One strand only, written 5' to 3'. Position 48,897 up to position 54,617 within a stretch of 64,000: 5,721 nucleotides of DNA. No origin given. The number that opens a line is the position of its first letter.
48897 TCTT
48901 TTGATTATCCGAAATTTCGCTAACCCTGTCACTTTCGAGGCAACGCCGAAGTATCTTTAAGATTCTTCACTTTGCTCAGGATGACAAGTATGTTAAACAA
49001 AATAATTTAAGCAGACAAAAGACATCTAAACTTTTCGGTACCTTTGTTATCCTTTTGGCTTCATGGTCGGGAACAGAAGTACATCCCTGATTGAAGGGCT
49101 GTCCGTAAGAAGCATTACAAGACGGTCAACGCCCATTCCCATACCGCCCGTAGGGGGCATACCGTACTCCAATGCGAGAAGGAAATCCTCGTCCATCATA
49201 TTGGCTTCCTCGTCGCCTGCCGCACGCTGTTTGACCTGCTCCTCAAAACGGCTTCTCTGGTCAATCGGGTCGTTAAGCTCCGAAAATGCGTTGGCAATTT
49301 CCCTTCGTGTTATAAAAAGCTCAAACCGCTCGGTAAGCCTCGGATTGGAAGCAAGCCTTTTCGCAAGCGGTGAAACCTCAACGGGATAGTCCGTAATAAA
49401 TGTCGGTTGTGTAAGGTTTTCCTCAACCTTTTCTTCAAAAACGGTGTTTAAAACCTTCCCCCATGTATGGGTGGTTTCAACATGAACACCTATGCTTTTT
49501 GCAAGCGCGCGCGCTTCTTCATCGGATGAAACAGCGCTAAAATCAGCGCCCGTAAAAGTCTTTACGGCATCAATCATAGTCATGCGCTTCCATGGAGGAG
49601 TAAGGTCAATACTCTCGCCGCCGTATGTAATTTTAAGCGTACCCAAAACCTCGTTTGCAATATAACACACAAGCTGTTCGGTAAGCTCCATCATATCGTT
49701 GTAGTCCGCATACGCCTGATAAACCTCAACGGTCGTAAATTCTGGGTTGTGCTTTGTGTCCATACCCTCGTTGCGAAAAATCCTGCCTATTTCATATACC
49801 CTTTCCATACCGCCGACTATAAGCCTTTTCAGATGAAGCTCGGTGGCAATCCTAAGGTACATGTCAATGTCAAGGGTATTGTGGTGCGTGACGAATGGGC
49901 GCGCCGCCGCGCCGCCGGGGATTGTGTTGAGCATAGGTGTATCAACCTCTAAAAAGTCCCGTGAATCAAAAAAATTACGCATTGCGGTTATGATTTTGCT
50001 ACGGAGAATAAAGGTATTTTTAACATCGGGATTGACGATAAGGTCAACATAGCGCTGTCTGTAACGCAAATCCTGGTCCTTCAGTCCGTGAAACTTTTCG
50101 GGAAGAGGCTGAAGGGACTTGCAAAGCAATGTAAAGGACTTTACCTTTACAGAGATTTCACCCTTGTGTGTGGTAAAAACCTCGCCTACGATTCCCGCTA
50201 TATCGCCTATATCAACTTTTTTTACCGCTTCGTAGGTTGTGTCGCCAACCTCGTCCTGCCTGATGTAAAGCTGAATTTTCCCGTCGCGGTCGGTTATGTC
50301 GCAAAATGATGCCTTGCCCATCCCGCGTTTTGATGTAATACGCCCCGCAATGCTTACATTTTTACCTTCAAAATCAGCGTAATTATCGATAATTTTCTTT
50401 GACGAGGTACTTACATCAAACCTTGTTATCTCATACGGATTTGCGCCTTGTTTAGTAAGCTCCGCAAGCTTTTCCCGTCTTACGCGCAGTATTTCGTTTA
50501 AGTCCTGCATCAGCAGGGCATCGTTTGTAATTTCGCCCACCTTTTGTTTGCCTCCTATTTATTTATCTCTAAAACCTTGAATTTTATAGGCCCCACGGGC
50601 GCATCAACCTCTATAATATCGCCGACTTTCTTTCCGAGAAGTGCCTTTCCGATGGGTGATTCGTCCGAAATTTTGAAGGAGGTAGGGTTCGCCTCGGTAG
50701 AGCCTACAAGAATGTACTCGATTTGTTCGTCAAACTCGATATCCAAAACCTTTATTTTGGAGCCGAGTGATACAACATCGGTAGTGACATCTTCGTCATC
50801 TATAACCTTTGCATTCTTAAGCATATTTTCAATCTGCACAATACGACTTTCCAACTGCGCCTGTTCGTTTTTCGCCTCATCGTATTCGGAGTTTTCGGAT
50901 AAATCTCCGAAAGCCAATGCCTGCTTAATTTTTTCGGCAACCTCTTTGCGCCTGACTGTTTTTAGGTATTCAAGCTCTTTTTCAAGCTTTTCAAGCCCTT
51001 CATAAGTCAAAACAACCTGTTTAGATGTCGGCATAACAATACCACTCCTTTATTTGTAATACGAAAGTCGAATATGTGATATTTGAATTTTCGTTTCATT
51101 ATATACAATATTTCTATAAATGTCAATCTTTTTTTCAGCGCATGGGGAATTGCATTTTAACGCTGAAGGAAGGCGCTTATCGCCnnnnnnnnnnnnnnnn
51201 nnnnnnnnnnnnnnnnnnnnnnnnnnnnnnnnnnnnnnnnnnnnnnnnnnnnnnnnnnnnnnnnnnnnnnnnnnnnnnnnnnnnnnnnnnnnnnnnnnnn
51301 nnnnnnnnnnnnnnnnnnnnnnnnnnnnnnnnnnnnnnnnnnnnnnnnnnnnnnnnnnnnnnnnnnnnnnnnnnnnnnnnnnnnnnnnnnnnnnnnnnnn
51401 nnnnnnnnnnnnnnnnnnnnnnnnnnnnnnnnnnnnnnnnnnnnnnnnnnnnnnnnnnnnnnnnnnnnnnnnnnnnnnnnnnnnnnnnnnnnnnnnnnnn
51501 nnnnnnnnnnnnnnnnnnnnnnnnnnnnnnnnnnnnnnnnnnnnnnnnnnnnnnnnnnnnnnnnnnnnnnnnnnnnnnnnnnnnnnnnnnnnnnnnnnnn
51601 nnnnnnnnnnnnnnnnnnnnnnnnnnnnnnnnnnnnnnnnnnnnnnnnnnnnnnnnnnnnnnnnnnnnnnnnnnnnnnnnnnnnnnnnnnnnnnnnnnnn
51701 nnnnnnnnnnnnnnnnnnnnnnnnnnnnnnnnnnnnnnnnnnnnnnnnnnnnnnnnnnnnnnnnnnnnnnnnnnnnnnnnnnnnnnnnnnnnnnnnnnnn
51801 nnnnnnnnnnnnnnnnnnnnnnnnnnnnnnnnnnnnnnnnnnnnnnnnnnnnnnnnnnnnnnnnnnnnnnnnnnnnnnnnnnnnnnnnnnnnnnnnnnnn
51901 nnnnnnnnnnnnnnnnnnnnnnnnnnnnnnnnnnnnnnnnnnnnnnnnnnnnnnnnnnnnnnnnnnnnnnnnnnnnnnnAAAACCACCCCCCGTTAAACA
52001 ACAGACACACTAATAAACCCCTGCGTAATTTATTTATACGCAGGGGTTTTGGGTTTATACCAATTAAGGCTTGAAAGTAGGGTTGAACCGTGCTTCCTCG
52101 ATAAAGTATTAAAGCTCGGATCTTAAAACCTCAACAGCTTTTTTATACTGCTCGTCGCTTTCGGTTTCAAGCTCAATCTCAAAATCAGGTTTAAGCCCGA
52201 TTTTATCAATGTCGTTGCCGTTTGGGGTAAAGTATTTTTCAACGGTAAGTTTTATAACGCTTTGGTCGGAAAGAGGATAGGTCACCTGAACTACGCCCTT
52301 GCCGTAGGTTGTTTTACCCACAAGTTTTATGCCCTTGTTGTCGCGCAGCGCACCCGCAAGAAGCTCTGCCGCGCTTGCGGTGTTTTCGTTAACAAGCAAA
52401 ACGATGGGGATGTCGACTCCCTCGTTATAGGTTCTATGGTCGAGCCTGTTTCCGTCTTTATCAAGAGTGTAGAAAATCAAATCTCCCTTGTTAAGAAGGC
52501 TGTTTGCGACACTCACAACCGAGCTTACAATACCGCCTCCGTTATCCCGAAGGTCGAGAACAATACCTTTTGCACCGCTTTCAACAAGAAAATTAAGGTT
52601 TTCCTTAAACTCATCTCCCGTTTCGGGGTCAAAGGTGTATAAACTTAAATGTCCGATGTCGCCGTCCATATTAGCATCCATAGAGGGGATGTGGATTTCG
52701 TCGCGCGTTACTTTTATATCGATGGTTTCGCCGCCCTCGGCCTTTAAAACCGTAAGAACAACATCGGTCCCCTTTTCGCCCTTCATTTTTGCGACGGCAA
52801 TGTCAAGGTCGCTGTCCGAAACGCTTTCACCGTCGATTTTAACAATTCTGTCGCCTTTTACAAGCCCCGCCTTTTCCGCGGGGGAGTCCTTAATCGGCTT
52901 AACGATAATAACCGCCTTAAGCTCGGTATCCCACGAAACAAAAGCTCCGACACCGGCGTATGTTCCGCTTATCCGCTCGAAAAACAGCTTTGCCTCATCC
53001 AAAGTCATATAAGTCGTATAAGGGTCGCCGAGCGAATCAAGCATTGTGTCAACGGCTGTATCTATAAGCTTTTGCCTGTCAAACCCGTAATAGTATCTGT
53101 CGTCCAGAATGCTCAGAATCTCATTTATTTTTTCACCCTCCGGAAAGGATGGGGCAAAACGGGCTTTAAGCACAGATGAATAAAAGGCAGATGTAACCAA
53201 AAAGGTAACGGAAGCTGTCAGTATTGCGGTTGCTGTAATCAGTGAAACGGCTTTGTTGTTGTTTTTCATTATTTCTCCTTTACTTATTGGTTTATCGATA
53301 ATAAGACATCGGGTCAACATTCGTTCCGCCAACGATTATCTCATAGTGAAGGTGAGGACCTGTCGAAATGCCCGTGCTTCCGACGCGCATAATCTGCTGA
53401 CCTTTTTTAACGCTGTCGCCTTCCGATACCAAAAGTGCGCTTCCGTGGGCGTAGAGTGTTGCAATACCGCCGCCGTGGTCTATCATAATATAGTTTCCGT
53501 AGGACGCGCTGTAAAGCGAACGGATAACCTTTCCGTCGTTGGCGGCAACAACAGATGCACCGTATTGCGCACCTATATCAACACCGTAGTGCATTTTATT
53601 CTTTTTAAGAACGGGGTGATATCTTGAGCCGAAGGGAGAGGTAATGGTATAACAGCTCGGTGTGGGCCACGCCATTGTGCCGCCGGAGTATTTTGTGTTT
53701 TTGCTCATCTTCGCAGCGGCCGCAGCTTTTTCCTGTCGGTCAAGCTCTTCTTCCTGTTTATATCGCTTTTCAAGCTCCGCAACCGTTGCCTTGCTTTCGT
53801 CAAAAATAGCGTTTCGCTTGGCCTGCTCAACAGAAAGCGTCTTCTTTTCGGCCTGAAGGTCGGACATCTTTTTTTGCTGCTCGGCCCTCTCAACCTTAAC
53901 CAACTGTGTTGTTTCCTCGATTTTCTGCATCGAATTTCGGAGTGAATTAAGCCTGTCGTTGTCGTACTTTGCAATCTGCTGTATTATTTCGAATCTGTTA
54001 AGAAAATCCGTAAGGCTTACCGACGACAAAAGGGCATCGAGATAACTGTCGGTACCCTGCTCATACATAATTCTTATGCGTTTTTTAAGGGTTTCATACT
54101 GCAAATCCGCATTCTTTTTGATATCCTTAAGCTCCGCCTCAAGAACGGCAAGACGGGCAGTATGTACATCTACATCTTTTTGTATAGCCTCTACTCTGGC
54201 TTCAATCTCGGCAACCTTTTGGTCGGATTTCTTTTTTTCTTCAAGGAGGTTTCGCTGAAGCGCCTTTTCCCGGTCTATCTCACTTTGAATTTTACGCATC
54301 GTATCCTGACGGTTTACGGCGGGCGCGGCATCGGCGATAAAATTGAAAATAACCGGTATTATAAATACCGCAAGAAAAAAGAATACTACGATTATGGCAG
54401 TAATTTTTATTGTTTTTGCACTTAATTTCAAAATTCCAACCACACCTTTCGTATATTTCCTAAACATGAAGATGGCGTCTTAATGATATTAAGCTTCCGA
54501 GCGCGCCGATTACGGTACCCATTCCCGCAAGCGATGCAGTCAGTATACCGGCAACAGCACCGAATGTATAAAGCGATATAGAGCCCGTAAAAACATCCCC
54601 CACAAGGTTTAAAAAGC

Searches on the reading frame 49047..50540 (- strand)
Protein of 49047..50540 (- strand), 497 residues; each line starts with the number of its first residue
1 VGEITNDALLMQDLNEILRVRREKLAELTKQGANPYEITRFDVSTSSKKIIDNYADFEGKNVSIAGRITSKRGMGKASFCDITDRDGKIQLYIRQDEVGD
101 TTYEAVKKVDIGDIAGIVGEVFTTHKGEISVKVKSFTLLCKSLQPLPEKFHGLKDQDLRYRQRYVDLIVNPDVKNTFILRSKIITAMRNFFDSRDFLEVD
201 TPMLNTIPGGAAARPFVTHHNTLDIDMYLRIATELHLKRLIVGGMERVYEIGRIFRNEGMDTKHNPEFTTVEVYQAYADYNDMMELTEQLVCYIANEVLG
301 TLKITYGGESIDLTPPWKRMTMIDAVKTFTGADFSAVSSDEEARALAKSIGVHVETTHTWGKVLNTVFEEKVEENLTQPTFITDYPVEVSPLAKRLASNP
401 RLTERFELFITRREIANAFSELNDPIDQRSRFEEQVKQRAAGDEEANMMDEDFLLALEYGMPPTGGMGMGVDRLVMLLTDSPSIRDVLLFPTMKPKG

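Call 112: search_protein_families(library=pfam, proteins=[window:49047-50540:-], max_evalue=0.00001)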
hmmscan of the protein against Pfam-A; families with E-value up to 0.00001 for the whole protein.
window:49047-50540:- (497 aa): 3 families
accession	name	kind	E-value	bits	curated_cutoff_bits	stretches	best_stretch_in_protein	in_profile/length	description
PF00152.25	tRNA-synt_2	-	9.9e-99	330.7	25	1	155-493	1-307/308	tRNA synthetases class II (D, K and N)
PF01336.31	tRNA_anti-codon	-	1.1e-15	57.7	27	1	62-139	1-75/75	OB-fold nucleic acid binding domain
PF01409.25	tRNA-synt_2d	-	4.1e-06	26.9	19.8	0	247-277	104-134/246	tRNA synthetases class II core domain (F)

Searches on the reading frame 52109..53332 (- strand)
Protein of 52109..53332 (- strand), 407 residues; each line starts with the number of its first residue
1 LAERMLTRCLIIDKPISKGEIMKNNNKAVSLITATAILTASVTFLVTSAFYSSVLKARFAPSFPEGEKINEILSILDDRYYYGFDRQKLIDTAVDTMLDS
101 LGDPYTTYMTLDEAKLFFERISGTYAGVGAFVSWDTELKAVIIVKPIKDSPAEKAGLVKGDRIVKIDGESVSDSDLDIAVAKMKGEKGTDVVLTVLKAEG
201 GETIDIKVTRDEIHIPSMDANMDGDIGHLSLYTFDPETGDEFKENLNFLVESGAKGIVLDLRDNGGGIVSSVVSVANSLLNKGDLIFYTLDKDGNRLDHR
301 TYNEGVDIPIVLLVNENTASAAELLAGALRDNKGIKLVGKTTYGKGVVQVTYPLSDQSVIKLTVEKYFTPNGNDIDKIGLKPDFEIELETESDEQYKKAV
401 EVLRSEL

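Call 112: search_protein_families(library=pfam, proteins=[window:52109-53332:-], max_evalue=0.00001)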
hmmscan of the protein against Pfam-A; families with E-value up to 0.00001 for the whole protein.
window:52109-53332:- (407 aa): 5 families
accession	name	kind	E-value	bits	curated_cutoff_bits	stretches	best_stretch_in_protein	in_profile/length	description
PF03572.23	Peptidase_S41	-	3.7e-46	157.2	24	1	225-386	1-165/165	Peptidase family S41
PF17820.7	PDZ_6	-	1.1e-11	44.7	27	1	143-196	2-53/54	PDZ domain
PF13180.12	PDZ_2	-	1.4e-10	41.7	27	1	140-208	13-80/80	PDZ domain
PF22694.1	CtpB_N-like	-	1.8e-09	38.4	27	1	65-110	37-82/85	Activating protease CtpB N-terminal domain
PF00595.29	PDZ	-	3.6e-08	34.1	23.2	1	139-195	25-80/81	PDZ domain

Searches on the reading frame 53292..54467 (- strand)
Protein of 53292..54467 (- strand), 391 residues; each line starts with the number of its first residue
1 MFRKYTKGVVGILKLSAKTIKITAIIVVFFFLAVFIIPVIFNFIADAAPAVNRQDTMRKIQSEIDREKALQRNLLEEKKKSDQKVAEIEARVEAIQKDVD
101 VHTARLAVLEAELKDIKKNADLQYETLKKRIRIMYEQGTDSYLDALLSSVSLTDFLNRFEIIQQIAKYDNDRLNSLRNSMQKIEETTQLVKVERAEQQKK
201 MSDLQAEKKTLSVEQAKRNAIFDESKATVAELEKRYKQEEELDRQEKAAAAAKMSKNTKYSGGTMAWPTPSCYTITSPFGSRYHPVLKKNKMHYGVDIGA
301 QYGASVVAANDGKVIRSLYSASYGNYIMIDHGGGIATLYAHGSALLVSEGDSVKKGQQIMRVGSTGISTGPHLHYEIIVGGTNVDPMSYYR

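Call 112: search_protein_families(library=pfam, proteins=[window:53292-54467:-], max_evalue=0.00001)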
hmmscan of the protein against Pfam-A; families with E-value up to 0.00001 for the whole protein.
window:53292-54467:- (391 aa): 2 families
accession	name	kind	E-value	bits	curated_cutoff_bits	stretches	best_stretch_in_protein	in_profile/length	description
PF01551.29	Peptidase_M23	-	3.8e-32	110.8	28.7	1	291-386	1-96/96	Peptidase family M23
PF24568.1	CC_PcsB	-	5.5e-13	49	27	1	114-185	2-74/75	Peptidoglycan hydrolase PcsB, coiled-coil domain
